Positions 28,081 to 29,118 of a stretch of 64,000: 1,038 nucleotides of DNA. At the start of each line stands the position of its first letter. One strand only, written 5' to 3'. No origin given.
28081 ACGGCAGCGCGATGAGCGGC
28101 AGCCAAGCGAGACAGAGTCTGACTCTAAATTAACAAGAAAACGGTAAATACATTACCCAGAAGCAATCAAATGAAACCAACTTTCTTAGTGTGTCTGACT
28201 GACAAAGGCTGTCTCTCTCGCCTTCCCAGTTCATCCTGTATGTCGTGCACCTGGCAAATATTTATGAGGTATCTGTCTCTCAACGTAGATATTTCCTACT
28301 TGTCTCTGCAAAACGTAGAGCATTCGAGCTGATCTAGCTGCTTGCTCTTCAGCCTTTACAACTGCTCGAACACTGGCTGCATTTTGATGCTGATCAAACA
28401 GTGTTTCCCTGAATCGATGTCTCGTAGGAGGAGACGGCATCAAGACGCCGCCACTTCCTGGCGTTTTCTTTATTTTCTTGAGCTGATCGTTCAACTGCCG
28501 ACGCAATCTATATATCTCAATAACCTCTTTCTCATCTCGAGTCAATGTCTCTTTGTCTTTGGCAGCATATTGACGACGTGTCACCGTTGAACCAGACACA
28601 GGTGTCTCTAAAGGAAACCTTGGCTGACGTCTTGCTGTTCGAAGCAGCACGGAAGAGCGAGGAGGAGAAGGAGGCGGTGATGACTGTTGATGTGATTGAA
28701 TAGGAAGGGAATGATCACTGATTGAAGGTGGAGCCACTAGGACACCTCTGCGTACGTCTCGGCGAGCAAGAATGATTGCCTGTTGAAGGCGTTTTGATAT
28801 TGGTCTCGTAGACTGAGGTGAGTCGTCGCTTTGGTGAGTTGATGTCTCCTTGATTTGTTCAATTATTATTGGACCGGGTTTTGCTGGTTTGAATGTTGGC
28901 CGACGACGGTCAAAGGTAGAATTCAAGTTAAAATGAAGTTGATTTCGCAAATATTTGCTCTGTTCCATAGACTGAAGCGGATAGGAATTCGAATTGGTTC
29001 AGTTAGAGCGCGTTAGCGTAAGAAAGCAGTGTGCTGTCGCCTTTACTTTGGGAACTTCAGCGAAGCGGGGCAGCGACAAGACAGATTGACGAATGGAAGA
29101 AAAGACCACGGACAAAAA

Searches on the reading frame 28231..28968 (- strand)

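Call 70: search_protein_families(library=pfam, proteins=[window:28231-28968:-], max_evalue=0.001)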
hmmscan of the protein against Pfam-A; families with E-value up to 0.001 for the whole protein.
window:28231-28968:- (245 aa): 1 family
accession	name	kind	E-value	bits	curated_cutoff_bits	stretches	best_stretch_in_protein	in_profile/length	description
PF15718.10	MNR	-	1.3e-11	43.8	27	1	133-229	201-281/964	Protein moonraker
